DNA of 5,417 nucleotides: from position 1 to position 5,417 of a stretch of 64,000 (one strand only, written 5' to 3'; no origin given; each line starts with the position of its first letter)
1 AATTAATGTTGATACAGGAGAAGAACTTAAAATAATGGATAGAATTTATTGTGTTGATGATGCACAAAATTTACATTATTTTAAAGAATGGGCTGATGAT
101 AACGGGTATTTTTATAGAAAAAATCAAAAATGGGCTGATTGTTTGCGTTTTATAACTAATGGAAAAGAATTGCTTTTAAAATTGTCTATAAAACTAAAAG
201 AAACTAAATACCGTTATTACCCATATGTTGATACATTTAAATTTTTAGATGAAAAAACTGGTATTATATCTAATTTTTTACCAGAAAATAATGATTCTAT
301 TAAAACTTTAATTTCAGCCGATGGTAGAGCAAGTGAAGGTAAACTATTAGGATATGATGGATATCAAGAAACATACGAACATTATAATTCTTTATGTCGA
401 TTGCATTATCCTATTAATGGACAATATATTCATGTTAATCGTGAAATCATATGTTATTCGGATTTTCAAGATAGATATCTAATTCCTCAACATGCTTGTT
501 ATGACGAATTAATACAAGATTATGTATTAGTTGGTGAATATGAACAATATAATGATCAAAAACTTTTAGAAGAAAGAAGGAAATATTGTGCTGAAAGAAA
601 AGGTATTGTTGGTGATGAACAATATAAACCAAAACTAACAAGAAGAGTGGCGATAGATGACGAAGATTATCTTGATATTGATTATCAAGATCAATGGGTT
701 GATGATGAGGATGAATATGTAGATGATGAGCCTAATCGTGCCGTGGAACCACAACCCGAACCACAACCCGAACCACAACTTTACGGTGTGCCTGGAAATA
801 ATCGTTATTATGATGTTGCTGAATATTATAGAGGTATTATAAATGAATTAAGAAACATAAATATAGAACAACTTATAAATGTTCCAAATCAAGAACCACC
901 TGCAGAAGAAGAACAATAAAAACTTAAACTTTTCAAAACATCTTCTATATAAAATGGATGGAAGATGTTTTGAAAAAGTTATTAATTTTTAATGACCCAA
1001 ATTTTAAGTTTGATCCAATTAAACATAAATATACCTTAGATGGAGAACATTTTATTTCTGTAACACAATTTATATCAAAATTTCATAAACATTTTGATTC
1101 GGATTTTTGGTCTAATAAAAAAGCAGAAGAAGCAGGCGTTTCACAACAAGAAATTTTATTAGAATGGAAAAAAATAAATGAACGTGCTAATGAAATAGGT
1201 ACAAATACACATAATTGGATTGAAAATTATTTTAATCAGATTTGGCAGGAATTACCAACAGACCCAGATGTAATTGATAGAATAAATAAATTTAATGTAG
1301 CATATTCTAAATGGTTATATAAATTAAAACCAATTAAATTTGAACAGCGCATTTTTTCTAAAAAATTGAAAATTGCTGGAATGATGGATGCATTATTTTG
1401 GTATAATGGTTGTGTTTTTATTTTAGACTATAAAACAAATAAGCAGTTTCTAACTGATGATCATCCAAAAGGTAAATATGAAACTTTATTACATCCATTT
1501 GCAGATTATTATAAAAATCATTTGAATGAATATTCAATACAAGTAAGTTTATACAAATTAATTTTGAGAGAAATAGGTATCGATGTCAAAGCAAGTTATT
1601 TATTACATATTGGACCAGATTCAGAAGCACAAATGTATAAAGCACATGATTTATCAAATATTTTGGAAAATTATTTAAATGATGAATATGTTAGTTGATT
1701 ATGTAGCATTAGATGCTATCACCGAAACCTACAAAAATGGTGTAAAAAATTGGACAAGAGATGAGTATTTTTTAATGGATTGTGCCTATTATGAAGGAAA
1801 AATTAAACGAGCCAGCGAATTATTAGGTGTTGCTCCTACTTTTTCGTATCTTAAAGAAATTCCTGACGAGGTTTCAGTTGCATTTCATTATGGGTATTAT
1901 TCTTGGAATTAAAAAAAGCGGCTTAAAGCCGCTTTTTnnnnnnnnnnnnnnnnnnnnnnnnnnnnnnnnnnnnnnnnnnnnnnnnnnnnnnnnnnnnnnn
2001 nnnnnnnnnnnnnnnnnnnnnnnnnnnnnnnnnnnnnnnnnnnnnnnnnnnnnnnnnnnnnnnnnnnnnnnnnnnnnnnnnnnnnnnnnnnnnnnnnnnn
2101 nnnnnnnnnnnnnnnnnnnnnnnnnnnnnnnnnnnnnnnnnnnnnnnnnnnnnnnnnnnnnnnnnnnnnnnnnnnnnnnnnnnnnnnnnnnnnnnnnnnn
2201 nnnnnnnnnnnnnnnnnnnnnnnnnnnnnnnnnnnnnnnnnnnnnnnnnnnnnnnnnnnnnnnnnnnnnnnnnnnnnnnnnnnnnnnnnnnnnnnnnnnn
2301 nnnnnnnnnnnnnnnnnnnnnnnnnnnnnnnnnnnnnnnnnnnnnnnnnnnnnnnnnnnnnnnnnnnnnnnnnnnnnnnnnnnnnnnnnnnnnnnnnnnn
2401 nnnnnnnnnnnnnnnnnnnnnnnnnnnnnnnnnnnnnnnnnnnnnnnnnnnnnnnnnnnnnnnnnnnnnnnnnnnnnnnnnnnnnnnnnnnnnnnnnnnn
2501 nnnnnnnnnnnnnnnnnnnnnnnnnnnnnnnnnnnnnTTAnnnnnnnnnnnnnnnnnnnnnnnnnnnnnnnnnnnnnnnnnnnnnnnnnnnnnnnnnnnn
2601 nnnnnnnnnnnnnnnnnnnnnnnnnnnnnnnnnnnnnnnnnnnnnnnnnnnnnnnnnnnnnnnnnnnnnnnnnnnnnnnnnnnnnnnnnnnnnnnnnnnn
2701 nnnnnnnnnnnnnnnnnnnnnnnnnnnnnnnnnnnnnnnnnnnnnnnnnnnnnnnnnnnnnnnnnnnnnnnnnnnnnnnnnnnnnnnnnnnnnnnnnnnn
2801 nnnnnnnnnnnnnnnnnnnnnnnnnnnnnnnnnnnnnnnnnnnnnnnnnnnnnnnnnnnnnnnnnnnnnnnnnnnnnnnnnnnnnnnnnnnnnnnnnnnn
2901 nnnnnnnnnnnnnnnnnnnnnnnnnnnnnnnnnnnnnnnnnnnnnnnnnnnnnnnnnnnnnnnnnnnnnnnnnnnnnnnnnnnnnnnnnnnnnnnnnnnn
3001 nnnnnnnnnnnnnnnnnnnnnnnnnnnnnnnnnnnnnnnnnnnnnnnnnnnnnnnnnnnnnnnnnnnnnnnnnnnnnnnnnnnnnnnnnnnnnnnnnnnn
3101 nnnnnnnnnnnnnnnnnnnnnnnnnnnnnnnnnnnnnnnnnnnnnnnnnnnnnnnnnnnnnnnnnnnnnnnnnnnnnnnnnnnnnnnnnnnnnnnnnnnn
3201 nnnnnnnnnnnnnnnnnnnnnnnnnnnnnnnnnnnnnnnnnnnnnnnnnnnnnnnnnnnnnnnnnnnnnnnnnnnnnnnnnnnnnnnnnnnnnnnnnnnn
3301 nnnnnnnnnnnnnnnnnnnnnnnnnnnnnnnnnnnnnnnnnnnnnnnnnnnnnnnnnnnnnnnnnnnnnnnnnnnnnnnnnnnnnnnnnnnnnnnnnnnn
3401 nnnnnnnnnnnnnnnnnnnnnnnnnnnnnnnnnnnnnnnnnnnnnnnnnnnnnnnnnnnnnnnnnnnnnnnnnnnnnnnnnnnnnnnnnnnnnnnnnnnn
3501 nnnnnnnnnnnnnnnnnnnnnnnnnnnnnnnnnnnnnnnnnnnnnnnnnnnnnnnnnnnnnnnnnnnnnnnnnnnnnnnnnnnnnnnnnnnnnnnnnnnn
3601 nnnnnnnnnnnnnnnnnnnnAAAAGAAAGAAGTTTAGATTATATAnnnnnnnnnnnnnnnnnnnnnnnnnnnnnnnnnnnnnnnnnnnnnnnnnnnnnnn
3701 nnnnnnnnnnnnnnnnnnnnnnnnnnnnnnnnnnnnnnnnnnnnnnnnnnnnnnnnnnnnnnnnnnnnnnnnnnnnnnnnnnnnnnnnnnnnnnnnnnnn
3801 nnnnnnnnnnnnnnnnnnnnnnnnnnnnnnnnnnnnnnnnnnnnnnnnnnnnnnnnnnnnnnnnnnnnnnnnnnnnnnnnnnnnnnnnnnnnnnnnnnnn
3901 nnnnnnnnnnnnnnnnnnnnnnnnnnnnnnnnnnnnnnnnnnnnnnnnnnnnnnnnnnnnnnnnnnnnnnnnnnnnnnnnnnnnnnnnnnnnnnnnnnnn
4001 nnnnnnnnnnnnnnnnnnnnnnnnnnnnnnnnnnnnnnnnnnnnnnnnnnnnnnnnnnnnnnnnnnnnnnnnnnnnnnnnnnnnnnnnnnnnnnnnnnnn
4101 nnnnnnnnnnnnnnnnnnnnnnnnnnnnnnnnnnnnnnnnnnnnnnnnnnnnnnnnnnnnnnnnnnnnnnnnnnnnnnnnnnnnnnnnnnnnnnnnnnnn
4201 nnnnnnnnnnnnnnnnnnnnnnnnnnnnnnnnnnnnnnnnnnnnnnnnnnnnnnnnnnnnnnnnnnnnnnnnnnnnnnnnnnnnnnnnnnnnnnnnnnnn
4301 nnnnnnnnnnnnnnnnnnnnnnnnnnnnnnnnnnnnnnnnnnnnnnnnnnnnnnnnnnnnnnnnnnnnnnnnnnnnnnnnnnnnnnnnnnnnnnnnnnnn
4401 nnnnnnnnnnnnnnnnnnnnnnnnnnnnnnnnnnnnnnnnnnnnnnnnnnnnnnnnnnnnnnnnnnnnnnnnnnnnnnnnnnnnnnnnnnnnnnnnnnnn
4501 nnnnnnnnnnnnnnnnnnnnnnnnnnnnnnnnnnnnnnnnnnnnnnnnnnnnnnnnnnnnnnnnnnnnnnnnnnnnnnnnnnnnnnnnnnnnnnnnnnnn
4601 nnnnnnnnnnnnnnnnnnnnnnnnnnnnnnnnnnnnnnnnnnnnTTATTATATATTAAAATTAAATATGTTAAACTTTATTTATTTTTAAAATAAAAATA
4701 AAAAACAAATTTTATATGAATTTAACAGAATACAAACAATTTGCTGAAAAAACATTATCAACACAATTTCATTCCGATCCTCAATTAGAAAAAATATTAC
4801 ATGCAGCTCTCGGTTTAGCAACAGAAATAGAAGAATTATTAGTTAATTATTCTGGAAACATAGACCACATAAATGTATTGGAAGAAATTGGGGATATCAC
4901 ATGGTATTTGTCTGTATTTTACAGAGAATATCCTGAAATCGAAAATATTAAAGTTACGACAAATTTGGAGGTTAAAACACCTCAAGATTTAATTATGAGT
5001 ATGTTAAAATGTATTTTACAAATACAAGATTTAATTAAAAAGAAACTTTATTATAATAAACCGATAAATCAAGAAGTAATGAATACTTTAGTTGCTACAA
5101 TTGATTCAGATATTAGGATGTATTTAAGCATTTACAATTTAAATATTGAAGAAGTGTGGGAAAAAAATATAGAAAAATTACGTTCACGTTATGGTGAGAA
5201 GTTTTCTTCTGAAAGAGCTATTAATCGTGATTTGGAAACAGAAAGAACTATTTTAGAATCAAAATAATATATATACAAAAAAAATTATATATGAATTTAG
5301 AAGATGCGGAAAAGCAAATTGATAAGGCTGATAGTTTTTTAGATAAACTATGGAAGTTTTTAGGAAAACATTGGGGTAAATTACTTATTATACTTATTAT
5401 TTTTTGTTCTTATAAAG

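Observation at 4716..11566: Nucleotide / NAD-related accessory gene set (MazG, extended Prs-like kinase, coupled micro-ORF, Gly-loop protein, Nudix) with a CoaD/NMNAT-like enzyme at 44389-44865: candidate counter-defence or metabolic takeover module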

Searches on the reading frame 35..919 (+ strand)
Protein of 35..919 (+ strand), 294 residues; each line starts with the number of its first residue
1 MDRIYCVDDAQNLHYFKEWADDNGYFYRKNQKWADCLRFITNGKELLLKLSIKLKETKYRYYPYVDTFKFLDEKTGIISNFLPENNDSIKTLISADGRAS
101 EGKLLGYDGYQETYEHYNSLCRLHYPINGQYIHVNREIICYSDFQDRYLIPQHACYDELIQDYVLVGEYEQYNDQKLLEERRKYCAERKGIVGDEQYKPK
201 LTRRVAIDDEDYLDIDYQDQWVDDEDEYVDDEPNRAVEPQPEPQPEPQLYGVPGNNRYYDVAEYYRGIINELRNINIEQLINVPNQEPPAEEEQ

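Call 7: search_protein_families(library=pfam, proteins=[window:35-919:+], max_evalue=0.01)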
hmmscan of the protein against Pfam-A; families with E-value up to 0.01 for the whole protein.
window:35-919:+ (294 aa): 0 families

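Call 40: find_encoding_contigs(protein=window:35-919:+, flank=10000, max_places=2)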
Protein window:35-919:+ (294 aa): no gene with exactly this product is on record in the collection.

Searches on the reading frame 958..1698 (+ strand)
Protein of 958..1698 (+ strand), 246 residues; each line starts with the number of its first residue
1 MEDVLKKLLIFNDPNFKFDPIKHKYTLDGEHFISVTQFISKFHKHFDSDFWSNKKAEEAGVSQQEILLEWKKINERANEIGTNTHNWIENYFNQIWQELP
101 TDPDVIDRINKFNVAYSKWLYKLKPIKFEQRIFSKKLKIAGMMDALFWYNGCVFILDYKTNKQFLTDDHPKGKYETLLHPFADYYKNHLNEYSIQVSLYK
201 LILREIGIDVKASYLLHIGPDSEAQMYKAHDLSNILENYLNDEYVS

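Call 7: search_protein_families(library=pfam, proteins=[window:958-1698:+], max_evalue=0.01)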
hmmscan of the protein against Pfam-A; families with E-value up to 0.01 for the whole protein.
window:958-1698:+ (246 aa): 1 family
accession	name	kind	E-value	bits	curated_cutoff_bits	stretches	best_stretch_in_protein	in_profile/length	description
PF12705.13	PDDEXK_1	-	0.00033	21.1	22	1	65-215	62-187/247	PD-(D/E)XK nuclease superfamily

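Call 53: find_encoding_contigs(protein=window:958-1698:+, flank=10000, max_places=2)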
Protein window:958-1698:+ (246 aa): 4 contigs read that carry it; 2 places shown.
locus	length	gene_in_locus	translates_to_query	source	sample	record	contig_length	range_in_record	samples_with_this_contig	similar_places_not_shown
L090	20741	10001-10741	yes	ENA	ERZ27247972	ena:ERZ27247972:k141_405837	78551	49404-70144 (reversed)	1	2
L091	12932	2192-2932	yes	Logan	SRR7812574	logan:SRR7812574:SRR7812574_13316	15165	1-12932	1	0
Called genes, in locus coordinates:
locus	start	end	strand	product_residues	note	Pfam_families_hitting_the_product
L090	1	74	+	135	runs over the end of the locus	-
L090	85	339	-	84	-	-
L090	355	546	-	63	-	-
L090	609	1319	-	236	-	-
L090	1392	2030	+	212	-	PF09414:RNA_ligase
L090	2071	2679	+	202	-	PF07460:NUMOD3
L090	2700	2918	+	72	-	-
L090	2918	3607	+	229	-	PF01755:Glyco_transf_25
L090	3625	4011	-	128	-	-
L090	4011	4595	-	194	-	-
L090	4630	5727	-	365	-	PF01541:GIY-YIG (weak), PF07453:NUMOD1 (faint)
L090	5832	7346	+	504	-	PF00749:tRNA-synt_1c, PF19269:Anticodon_2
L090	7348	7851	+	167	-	-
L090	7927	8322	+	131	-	-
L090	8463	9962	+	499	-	-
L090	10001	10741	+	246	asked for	-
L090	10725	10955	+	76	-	-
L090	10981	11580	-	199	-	-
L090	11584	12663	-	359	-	-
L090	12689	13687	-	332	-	PF01541:GIY-YIG, PF07453:NUMOD1 (weak), PF22083:I-HmuI_NUMOD-like (faint)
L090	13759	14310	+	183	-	-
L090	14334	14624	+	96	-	-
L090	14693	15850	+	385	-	PF13793:Pribosyltran_N, PF00156:Pribosyltran (weak), PF14572:Pribosyl_synth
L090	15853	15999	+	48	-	-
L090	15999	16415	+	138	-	-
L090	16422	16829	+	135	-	PF04024:PspC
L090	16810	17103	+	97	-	-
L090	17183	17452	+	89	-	-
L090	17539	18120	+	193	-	-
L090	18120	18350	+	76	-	-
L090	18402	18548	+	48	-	-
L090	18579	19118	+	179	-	-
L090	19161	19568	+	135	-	PF00293:NUDIX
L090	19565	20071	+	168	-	-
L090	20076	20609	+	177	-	-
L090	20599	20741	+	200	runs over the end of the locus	PF18765:Polbeta (weak), PF01909:NTP_transf_2 (faint)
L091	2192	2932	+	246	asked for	-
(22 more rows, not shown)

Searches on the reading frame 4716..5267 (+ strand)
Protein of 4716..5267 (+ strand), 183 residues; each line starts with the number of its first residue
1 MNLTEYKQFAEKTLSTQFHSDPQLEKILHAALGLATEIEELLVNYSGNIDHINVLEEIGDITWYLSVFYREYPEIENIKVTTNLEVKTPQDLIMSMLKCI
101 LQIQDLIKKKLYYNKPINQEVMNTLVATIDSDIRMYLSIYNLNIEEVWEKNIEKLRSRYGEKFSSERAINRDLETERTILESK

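Call 3: search_protein_families(library=pfam, proteins=[window:4716-5267:+], max_evalue=0.01)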
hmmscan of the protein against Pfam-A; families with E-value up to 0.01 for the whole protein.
window:4716-5267:+ (183 aa): 0 families

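Call 4: search_protein_families(library=phrogs, proteins=[window:4716-5267:+], max_evalue=0.001)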
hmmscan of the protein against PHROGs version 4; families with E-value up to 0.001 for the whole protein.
window:4716-5267:+ (183 aa): 3 families
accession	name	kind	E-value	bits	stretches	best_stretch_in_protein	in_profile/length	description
phrog_229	-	other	9.4e-23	82.1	1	1-182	248-369/533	MazG-like pyrophosphatase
phrog_16522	-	other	1.8e-17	64.6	1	1-181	1-171/296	MazG-like pyrophosphatase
phrog_37613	-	other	5.5e-07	29.9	0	21-69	287-341/394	MazG-like pyrophosphatase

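Call 48: search_protein_families(library=ncbifam, proteins=[window:4716-5267:+], max_evalue=0.01)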
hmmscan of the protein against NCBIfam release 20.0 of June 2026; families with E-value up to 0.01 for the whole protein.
window:4716-5267:+ (183 aa): 0 families

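Call 67: search_protein_families(library=padloc, proteins=[window:4716-5267:+], max_evalue=0.01)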
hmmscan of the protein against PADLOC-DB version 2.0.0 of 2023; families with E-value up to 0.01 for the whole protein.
window:4716-5267:+ (183 aa): 0 families

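Call 83: search_solved_structures(query=window:4716-5267:+, max_evalue=1)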
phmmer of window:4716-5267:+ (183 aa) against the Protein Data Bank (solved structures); distinct sequences matched with E-value up to 1: 0.
